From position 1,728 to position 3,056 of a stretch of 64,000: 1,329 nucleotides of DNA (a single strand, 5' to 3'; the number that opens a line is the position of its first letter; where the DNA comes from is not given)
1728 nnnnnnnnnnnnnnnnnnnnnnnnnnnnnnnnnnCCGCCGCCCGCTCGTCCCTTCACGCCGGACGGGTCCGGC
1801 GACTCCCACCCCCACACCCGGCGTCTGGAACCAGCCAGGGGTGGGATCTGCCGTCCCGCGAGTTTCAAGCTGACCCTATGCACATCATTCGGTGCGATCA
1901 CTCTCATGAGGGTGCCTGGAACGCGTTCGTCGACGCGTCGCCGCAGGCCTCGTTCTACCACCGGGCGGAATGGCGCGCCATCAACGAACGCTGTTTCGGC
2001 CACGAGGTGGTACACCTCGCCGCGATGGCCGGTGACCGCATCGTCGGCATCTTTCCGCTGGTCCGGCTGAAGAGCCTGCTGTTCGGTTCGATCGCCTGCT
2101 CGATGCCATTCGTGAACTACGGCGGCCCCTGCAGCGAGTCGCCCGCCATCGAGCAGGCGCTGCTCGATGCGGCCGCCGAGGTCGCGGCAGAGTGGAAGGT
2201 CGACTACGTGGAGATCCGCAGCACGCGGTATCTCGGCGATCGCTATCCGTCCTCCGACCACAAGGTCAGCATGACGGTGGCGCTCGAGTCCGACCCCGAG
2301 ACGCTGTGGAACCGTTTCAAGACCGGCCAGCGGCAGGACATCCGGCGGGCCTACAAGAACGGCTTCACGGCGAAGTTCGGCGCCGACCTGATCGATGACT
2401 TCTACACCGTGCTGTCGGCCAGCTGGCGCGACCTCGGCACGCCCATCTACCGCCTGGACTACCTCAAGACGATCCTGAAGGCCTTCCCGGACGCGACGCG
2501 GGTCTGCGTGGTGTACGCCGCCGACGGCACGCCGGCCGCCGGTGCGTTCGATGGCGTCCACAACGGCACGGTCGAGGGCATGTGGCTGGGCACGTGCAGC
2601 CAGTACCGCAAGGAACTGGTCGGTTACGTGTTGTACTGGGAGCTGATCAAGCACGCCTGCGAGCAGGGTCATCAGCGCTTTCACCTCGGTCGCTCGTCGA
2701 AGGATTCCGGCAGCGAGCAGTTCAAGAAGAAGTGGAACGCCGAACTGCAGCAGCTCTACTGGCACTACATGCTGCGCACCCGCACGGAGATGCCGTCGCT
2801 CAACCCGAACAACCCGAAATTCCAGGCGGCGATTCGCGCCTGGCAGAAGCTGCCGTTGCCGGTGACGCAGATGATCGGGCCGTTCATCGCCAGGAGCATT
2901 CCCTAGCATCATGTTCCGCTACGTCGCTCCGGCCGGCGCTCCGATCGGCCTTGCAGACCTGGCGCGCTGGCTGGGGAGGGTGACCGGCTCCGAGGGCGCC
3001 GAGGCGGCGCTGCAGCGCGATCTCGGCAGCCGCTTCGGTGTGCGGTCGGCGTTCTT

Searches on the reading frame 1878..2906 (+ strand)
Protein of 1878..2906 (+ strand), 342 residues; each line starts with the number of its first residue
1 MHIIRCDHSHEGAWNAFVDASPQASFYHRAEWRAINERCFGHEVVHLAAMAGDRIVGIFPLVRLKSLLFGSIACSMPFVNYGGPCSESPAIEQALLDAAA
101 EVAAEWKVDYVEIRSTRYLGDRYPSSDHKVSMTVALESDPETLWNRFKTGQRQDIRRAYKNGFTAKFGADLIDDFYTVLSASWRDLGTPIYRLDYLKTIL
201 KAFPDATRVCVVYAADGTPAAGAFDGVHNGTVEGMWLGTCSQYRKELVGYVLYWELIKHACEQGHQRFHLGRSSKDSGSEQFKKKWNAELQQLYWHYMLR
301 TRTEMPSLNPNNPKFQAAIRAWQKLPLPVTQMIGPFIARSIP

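Call 12: find_encoding_contigs(protein=window:1878-2906:+, flank=10000, max_places=4)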
Protein window:1878-2906:+ (342 aa): 2 contigs read that carry it; 2 places shown.
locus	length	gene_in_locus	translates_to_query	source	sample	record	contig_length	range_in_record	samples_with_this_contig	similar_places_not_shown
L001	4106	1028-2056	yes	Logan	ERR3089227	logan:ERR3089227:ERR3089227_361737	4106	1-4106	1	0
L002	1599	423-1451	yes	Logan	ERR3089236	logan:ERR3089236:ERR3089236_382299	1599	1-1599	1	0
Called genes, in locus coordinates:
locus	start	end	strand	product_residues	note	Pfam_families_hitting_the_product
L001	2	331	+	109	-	?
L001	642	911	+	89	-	PF00550:PP-binding (weak)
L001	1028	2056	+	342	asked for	PF02388:FemAB (faint), PF13480:Acetyltransf_6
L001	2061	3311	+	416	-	PF01041:DegT_DnrJ_EryC1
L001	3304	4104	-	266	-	?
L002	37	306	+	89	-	PF00550:PP-binding (weak)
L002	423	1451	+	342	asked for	PF02388:FemAB (faint), PF13480:Acetyltransf_6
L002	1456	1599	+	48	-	?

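Call 15: search_protein_families(library=ncbifam, proteins=[window:1878-2906:+])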
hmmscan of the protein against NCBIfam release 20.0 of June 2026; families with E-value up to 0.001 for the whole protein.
window:1878-2906:+ (342 aa): 1 family
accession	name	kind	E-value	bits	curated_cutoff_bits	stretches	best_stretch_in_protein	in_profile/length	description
TIGR03019.1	pepcterm_femAB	equivalog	6e-99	331.2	260.35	1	13-342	2-330/330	FemAB family XrtA/PEP-CTERM system-associated protein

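Call 25: find_homologous_proteins(query=window:1878-2906:+, max_evalue=1e-20)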
Query window:1878-2906:+ (342 aa): 1075 proteins with E <= 1e-20 among 3138 candidates; the best 120 are listed.
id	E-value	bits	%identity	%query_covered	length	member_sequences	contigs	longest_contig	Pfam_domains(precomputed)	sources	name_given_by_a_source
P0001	2.6e-204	696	85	100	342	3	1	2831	PF13480.14,PF02388.23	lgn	-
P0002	4.1e-201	686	83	100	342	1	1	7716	PF13480.14,PF02388.23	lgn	-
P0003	9.8e-181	619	75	100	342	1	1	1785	PF13480.14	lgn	-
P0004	3.4e-180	617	75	100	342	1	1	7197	PF13480.14,PF02388.23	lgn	-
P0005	8.5e-180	615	76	100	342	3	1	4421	PF13480.14,PF02388.23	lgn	-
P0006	1.2e-179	615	73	100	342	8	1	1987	PF13480.14,PF02388.23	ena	-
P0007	7.4e-179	612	74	100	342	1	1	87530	PF13480.14,PF02388.23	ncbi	ncbi:MAG: FemAB family PEP-CTERM system-associated protein [Vicinamibacterales bacterium]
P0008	3.3e-178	610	74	100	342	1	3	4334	PF13480.14,PF02388.23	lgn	-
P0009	4.8e-178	610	74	100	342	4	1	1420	PF13480.14,PF02388.23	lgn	-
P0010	9.4e-178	609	75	100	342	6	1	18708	PF13480.14,PF02388.23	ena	-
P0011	3.2e-177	607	75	100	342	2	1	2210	PF13480.14,PF02388.23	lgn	-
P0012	8.8e-177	606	73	100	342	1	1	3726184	PF13480.14,PF02388.23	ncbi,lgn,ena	-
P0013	5.2e-176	603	74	100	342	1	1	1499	PF13480.14,PF02388.23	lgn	-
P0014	9.8e-176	602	74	100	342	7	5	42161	PF13480.14,PF02388.23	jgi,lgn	jgi:FemAB-related protein (PEP-CTERM system-associated)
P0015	9.9e-176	602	74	100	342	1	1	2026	PF13480.14,PF02388.23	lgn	-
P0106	1.3e-157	542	66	100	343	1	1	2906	PF13480.14,PF02388.23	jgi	jgi:FemAB-related protein (PEP-CTERM system-associated)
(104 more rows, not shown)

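Call 27: find_related_loci(query=A1, collection=genome_contigs, flank=10000)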
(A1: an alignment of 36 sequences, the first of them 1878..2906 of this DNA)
Query A1 (342 aa) in genome_contigs; peptide patterns used: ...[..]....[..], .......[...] (x = any residue, [..] = any of these).
74 stretches matched a pattern; 28 encode a relative of the query (tblastn E <= 1e-3); 27 distinct loci.
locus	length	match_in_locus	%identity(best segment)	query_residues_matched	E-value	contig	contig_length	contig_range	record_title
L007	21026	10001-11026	73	1-342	1e-178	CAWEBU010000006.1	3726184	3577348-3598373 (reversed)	MAG: uncultured Acidobacteriota bacterium isolate MFD01275.bin.1.248 genome assembly, contig: contig_5965, whole genome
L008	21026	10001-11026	73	1-342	3e-177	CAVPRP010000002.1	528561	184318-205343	MAG: uncultured Acidobacteriota bacterium isolate MFD00392.bin.2.132 genome assembly, contig: contig_12912, whole genome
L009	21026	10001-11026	70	1-342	3e-170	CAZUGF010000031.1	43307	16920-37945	MAG TPA_asm: uncultured Bifidobacteriaceae bacterium isolate SRP344714_co1_258 genome assembly, contig: NODE_1836_length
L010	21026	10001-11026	70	1-342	2e-170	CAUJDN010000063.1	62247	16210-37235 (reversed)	MAG: Acidobacteriota bacterium isolate KLAP208 genome assembly, contig: KLAP208_324470, whole genome shotgun sequence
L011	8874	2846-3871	70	1-342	5e-170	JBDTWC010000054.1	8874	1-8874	MAG: Acidobacteriota bacterium isolate cluster3_bin.82 NODE_37595_length_8874_cov_4.499943, whole genome shotgun sequenc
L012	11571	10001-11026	66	1-342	1e-161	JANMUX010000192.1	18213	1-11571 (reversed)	MAG: Acidobacteriota bacterium isolate SOY_1_B_metabat.173 SOY_1_B_k141_2707723, whole genome shotgun sequence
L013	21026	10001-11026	66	1-342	5e-158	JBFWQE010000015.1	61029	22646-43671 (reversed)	MAG: Vicinamibacterales bacterium isolate CA_2019_TPBF_176 NODE_3573_length_61029_cov_6.347214_TPBF, whole genome shotgu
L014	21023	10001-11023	62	1-342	9e-151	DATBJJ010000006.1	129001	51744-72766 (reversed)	MAG TPA_asm: Vicinamibacterales bacterium isolate SMAG_U3917 k141_3825309, whole genome shotgun sequence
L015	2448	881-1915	68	1-342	4e-160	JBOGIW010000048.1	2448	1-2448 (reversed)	MAG: Vicinamibacterales bacterium isolate M3-S_metawrap_bin.136 k127_474889, whole genome shotgun sequence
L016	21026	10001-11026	62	1-342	1e-149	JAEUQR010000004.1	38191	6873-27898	MAG: Acidobacteria bacterium isolate new MAG-256 k141_460416, whole genome shotgun sequence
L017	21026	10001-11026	74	1-342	5e-176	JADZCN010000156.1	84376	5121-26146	MAG: Acidobacteria bacterium isolate SJ725 c_000001675886, whole genome shotgun sequence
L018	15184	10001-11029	62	1-342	3e-143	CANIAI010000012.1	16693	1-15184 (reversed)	MAG: Acidobacteria bacterium isolate RE-9nov16-132 genome assembly, contig: RE-9nov16-C7352, whole genome shotgun sequen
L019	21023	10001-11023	60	1-342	5e-143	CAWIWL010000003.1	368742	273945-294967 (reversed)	MAG: uncultured Acidobacteriota bacterium isolate MFD04850.bin.1.225 genome assembly, contig: contig_12098, whole genome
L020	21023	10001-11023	60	1-342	2e-142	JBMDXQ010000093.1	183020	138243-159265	MAG: Vicinamibacterales bacterium isolate FBaSoil0_16 FBaSoil0_contig93, whole genome shotgun sequence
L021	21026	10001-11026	59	1-342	1e-141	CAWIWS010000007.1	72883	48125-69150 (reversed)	MAG: uncultured Acidobacteriota bacterium isolate MFD02979.bin.2.36 genome assembly, contig: contig_113189, whole genome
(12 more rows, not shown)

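Call 32: search_protein_families(library=ncbifam, proteins=[L017:31-1095:-, L017:1414-2592:+, L017:2599-3222:+, L017:4548-6215:+, L017:6226-7128:+, L007:3633-4781:+, L007:5001-5609:+], max_evalue=0.000001)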
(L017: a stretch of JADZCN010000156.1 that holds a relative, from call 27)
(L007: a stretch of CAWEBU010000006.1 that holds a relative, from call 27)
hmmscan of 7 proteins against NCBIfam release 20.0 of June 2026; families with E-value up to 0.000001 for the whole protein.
L017:31-1095:- (354 aa): 4 families
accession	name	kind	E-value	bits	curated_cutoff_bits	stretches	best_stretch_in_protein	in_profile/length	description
TIGR00034.1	aroFGH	equivalog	2.5e-151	503.3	173.2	1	6-350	1-341/342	3-deoxy-7-phosphoheptulonate synthase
NF006723.0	PRK09261.1-1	equivalog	7.3e-148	492.1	568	1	2-350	2-348/351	3-deoxy-7-phosphoheptulonate synthase AroG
NF009395.0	PRK12755.1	subfamily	3.8e-147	489.6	343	1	3-348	5-349/355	3-deoxy-7-phosphoheptulonate synthase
NF009396.0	PRK12756.1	subfamily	7.9e-141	468.9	463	1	3-350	2-347/349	Trp-sensitive 3-deoxy-7-phosphoheptulonate synthase AroH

L017:1414-2592:+ (392 aa): 1 family
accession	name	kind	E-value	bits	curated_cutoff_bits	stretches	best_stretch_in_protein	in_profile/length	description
TIGR03015.1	pepcterm_ATPase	hypoth_equivalog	1.5e-65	221.3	324.5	1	64-331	1-267/269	XrtA/PEP-CTERM system-associated ATPase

L017:2599-3222:+ (207 aa): 4 families
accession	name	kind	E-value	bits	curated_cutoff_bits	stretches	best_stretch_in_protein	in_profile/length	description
TIGR03027.2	pepcterm_export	equivalog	2e-42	144.8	180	1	48-207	1-165/169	XrtA/PEP-CTERM system exopolysaccharide export protein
NF041843.1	EpsY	equivalog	1.1e-32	113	320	1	43-206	46-210/211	exopolysaccharide export protein EpsY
NF011658.0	PRK15078.1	subfamily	1.1e-26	93.5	333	1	17-207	52-250/380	polysaccharide export protein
TIGR03028.1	EpsE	equivalog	6.1e-22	78.1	262.65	1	49-206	1-159/239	polysaccharide export protein EpsE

L017:4548-6215:+ (555 aa): 5 families
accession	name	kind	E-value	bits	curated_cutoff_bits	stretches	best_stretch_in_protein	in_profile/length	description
TIGR03007.1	pepcterm_ChnLen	equivalog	3.3e-72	243.3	278.85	1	37-546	17-495/498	XrtA system polysaccharide chain length determinant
TIGR01005.1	eps_transp_fam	subfamily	2.2e-16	59.2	411.7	1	356-525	329-491/754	exopolysaccharide transport protein family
NF008568.0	PRK11519.1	equivalog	1.7e-12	46.4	1068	1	386-513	350-472/720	tyrosine-protein kinase Wzc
TIGR03017.1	EpsF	equivalog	1.6e-11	43.6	422.75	1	363-511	298-443/444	chain length determinant protein EpsF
NF007350.0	PRK09841.1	equivalog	6.9e-09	34.4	1248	1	386-529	350-488/726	tyrosine-protein kinase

L017:6226-7128:+ (300 aa): 10 families
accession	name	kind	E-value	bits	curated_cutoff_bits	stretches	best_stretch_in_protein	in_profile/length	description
TIGR03018.1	pepcterm_TyrKin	hypoth_equivalog_domain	7.1e-46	156.1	230.65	1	86-276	9-207/207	XrtA-associated tyrosine autokinase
TIGR01007.1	eps_fam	subfamily_domain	2.2e-36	125.3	108.05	1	90-291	1-204/204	polysaccharide biosynthesis tyrosine autokinase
NF008568.0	PRK11519.1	equivalog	5e-29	101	1068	1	76-290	495-711/720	tyrosine-protein kinase Wzc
NF007350.0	PRK09841.1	equivalog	1.1e-28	99.8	1248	1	83-291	507-716/726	tyrosine-protein kinase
TIGR03029.1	EpsG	equivalog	1.8e-24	86.4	313.8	1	89-276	84-273/274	chain length determinant protein tyrosine kinase EpsG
TIGR01005.1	eps_transp_fam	subfamily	3e-24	85.2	411.7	1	74-284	509-724/754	exopolysaccharide transport protein family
TIGR01969.1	minD_arch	subfamily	5e-09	35.7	201.75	1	111-280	3-172/251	cell division ATPase MinD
TIGR01968.1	minD_bact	equivalog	2.2e-08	33.8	212.9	1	111-226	4-120/261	septum site-determining protein MinD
NF041136.1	MrpORP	equivalog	1.5e-07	31.1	450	1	110-228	7-125/365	iron-sulfur cluster carrier protein MrpORP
NF008669.0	PRK11670.1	equivalog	2.9e-07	29.7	348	1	97-228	92-226/369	iron-sulfur cluster carrier protein ApbC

L007:3633-4781:+ (382 aa): 1 family
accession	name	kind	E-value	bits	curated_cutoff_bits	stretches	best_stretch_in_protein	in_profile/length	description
NF038314.1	epimerase_MslH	equivalog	1.1e-23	83.3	700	1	171-255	238-324/439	lasso peptide C-terminal Trp epimerase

L007:5001-5609:+ (202 aa): 4 families
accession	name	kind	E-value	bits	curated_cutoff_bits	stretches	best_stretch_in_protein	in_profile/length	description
TIGR03027.2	pepcterm_export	equivalog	7.5e-43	146.1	180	1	44-202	2-165/169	XrtA/PEP-CTERM system exopolysaccharide export protein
NF041843.1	EpsY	equivalog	4.4e-28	97.9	320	1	11-201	20-210/211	exopolysaccharide export protein EpsY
TIGR03028.1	EpsE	equivalog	1.1e-24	87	262.65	1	44-201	1-159/239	polysaccharide export protein EpsE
NF011658.0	PRK15078.1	subfamily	1.2e-22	80.2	333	1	35-202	75-250/380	polysaccharide export protein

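Call 36: search_protein_families(library=ncbifam, proteins=[L012:79-1209:-, L012:1649-2359:+], max_evalue=0.001)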
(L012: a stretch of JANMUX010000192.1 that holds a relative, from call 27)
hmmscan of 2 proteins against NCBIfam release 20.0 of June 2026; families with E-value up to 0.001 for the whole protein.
L012:79-1209:- (376 aa): 27 families (the best 25 are shown)
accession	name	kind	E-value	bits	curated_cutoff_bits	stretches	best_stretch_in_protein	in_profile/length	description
NF003451.0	PRK05022.1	equivalog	1.9e-91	307.3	476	1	3-239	189-424/512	nitric oxide reductase transcriptional regulator NorR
TIGR01817.1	nifA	equivalog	2.1e-90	304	528.85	1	5-248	197-438/534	nif-specific transcriptional activator NifA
NF008469.0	PRK11361.1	equivalog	1e-88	298.1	714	1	9-266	148-403/461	acetoacetate metabolism transcriptional regulator AtoC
NF041552.1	TF_PrdR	equivalog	6e-88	295.6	795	1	5-253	268-515/577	sigma-54 dependent transcriptional regulator PrdR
TIGR01818.1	ntrC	equivalog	1.2e-85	288.1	558.6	1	2-322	132-443/463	nitrogen regulation protein NR(I)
NF038308.1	RNA_repair_RtcR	equivalog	5.4e-84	282.9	650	1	8-275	184-458/530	RNA repair transcriptional activator RtcR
TIGR02915.1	PEP_resp_reg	equivalog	5.8e-83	279.2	502.6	1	6-248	141-382/445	PEP-CTERM-box response regulator transcription factor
TIGR02329.1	propionate_PrpR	equivalog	3.7e-81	273.4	499.2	1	5-284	213-498/526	propionate catabolism operon regulatory protein PrpR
NF050807.1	TransRegFlbDCaul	equivalog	1.3e-79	268.2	750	1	4-267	118-379/454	sigma-54-dependent transcriptional regulator FlbD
NF041946.1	LuxO_transreg_Vib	equivalog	2.9e-79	267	800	1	6-276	135-404/463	quorum-sensing sigma-54 dependent transcriptional regulator LuxO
NF007689.0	PRK10365.1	equivalog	2.9e-79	266.9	760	1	5-267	140-401/441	sigma-54-dependent response regulator transcription factor ZraR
TIGR02974.1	phageshock_pspF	equivalog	9.4e-78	261.8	443.55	1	6-345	1-336/336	phage shock protein operon transcriptional activator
NF041906.1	V4R_TF_MobR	exception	6.3e-77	259.3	999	1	6-236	234-463/544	phenol degradation transcriptional regulator MobR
NF008085.0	PRK10820.1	equivalog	7e-77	259.2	576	1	5-247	205-446/520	transcriptional regulator TyrR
NF051870.1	NAssimRespRegNtrX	equivalog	1e-75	255.4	600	1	3-288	138-413/452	nitrogen assimilation response regulator NtrX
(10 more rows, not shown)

L012:1649-2359:+ (236 aa): 0 families

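Call 37: search_protein_families(library=pfam, proteins=[L012:79-1209:-, L012:1649-2359:+], max_evalue=0.01)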
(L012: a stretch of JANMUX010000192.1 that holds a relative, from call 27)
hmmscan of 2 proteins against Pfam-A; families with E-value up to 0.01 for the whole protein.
L012:79-1209:- (376 aa): 9 families
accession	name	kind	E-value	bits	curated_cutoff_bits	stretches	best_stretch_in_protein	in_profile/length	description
PF00158.32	Sigma54_activat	-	6.3e-67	224.9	20.2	1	6-174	1-168/168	Sigma-54 interaction domain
PF25601.1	AAA_lid_14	-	3.7e-23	81.6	27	1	179-255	1-77/87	AAA+ ATPase lid domain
PF14532.12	Sigma54_activ_2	-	5.3e-19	69.3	25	1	7-178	1-138/138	Sigma-54 interaction domain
PF01078.27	Mg_chelatase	-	1e-06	28.7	20.3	1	85-148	93-157/207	Magnesium chelatase, subunit ChlI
PF07728.20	AAA_5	-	3.6e-06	27.5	22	1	30-150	2-124/139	AAA domain (dynein-related subfamily)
PF07724.20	AAA_2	-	1e-05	26.1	27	1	28-140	4-113/166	AAA domain (Cdc48 subfamily)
PF00004.35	AAA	-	1.1e-05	26.4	21.2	1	30-163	1-121/131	ATPase family associated with various cellular activities (AAA)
PF13191.12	AAA_16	-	0.001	20.1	32.6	1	13-66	9-63/167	AAA ATPase domain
PF00493.29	MCM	-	0.0016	18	23.3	1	21-128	51-151/224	MCM P-loop domain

L012:1649-2359:+ (236 aa): 2 families
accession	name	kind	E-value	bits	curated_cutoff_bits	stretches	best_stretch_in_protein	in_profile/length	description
PF08341.16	TED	-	0.00066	20.5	22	1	74-174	2-96/102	Thioester domain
PF22490.1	EndA_linker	-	0.0014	18.8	27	1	50-68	8-25/33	tRNA-splicing endonuclease, linker domain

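Call 38: find_homologous_proteins(query=L012:79-1209:-, max_evalue=1e-30)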
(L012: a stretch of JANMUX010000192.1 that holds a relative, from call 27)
Query L012:79-1209:- (376 aa): 8000 proteins with E <= 1e-30 among 8000 candidates; the best 120 are listed.
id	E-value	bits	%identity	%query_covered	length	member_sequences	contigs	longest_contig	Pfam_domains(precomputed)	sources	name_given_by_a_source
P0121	4.8e-239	810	95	100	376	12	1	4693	PF00158.33,PF07724.21,PF25601.2,PF00004.36,PF14532.13,PF07728.21,PF01078.28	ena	-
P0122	6.8e-232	787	92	100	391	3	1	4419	PF00158.33,PF07724.21,PF25601.2,PF00004.36,PF14532.13,PF07728.21,PF01078.28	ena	-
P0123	1.5e-231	786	92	100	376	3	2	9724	PF00158.33,PF07724.21,PF25601.2,PF00004.36,PF14532.13,PF07728.21,PF01078.28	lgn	-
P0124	2.6e-213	726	86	100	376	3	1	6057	PF00158.33,PF07724.21,PF25601.2,PF00004.36,PF14532.13,PF07728.21,PF01078.28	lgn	-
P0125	5.8e-213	725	85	100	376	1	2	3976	PF00158.33,PF07724.21,PF25601.2,PF00004.36,PF14532.13,PF07728.21,PF01078.28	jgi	jgi:DNA-binding NtrC family response regulator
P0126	4.1e-207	705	82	100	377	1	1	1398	PF00158.33,PF07724.21,PF25601.2,PF00004.36,PF14532.13,PF07728.21,PF01078.28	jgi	jgi:DNA-binding NtrC family response regulator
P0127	7.0e-207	705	82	100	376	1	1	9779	PF00158.33,PF07724.21,PF25601.2,PF00004.36,PF14532.13,PF07728.21,PF01078.28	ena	-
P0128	2.6e-206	703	83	100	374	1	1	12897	PF00158.33,PF07724.21,PF25601.2,PF00004.36,PF14532.13,PF07728.21,PF01078.28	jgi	jgi:DNA-binding NtrC family response regulator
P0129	1.6e-204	697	81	100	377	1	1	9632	PF00158.33,PF07724.21,PF25601.2,PF00004.36,PF14532.13,PF07728.21,PF01078.28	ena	-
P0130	1.6e-203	693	81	100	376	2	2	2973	PF00158.33,PF07724.21,PF25601.2,PF00004.36,PF14532.13,PF07728.21,PF01078.28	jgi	jgi:DNA-binding NtrC family response regulator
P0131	4.8e-199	679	80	100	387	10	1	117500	PF00158.33,PF07724.21,PF25601.2,PF00004.36,PF14532.13,PF07728.21,PF01078.28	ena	-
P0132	6.7e-195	665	79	100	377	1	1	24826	PF00158.33,PF07724.21,PF25601.2,PF00004.36,PF14532.13,PF07728.21,PF01078.28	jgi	jgi:DNA-binding NtrC family response regulator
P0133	3.1e-180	617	75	99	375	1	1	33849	PF00158.33,PF07724.21,PF25601.2,PF14532.13,PF07728.21,PF01078.28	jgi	jgi:two-component system response regulator HydG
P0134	2.5e-178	611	72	99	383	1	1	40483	PF00158.33,PF07724.21,PF25601.2,PF14532.13,PF07728.21,PF01078.28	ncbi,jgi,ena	-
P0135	9.2e-170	582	72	96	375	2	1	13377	PF00158.33,PF07724.21,PF25601.2,PF00004.36,PF14532.13,PF07728.21,PF01078.28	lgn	-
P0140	1.5e-160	552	65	99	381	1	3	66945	PF00158.33,PF07724.21,PF25601.2,PF14532.13,PF01078.28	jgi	jgi:transcriptional regulator with PAS, ATPase and Fis domain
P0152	2.8e-154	532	68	95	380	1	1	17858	PF00158.33,PF25601.2,PF00004.36,PF14532.13,PF07728.21,PF01078.28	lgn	-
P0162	2.7e-150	518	65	97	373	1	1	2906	PF00158.33,PF07724.21,PF25601.2,PF00004.36,PF14532.13,PF07728.21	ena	-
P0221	4.8e-138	478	62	94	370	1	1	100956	PF00158.33,PF07724.21,PF25601.2,PF00493.30,PF00004.36,PF14532.13,PF07728.21,PF01078.28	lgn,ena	-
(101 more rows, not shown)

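Call 39: find_encoding_contigs(protein=P0140, flank=10000, max_places=2)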
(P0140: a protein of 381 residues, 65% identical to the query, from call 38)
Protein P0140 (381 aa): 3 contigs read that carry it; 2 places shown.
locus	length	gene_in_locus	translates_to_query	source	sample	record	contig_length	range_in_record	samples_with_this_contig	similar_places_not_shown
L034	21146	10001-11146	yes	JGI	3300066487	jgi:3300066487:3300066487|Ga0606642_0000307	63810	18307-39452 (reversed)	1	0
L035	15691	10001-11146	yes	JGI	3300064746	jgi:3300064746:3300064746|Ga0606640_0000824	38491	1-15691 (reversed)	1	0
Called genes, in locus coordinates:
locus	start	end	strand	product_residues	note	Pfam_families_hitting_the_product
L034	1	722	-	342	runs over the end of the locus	PF13191:AAA_16 (weak), PF13401:AAA_22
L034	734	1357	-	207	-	PF00908:dTDP_sugar_isom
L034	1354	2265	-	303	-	PF01370:Epimerase, PF04321:RmlD_sub_bind, PF16363:GDP_Man_Dehyd (weak)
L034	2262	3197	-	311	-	PF00483:NTP_transferase, PF12804:NTP_transf_3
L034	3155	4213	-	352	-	PF00106:adh_short (faint), PF01073:3Beta_HSD, PF01370:Epimerase, PF02719:Polysacc_synt_2, PF04321:RmlD_sub_bind, PF07993:NAD_binding_4 (faint), PF16363:GDP_Man_Dehyd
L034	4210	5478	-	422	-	PF13439:Glyco_transf_4 (weak), PF13579:Glyco_trans_4_4, PF20706:GT4-conflict, PF00534:Glycos_transf_1, PF13524:Glyco_trans_1_2 (weak), PF13692:Glyco_trans_1_4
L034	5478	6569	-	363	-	PF02388:FemAB (faint), PF13480:Acetyltransf_6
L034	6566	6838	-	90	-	-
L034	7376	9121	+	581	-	-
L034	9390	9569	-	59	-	-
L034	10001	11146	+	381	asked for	PF00158:Sigma54_activat, PF01078:Mg_chelatase (faint), PF14532:Sigma54_activ_2, PF07724:AAA_2 (weak), PF25601:AAA_lid_14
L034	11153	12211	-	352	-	PF00158:Sigma54_activat, PF14532:Sigma54_activ_2, PF00004:AAA (faint), PF07728:AAA_5 (weak), PF25601:AAA_lid_14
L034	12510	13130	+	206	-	PF00072:Response_reg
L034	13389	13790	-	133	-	-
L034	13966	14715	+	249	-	-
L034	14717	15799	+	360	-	PF02350:Epimerase_2, PF13579:Glyco_trans_4_4 (weak)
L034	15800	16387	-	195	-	PF18902:DUF5658 (weak)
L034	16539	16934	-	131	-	PF07876:Dabb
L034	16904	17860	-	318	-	-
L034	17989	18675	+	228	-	PF01182:Glucosamine_iso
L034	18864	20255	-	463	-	PF00072:Response_reg, PF00158:Sigma54_activat, PF14532:Sigma54_activ_2, PF07728:AAA_5, PF25601:AAA_lid_14, PF02954:HTH_8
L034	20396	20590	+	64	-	PF13518:HTH_28 (weak), PF13551:HTH_29 (weak), PF13384:HTH_23 (weak), PF12728:HTH_17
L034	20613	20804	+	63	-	-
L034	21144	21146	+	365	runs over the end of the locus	PF04542:Sigma70_r2, PF08281:Sigma70_r4_2, PF04545:Sigma70_r4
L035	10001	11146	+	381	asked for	PF00158:Sigma54_activat, PF01078:Mg_chelatase (faint), PF14532:Sigma54_activ_2, PF07724:AAA_2 (weak), PF25601:AAA_lid_14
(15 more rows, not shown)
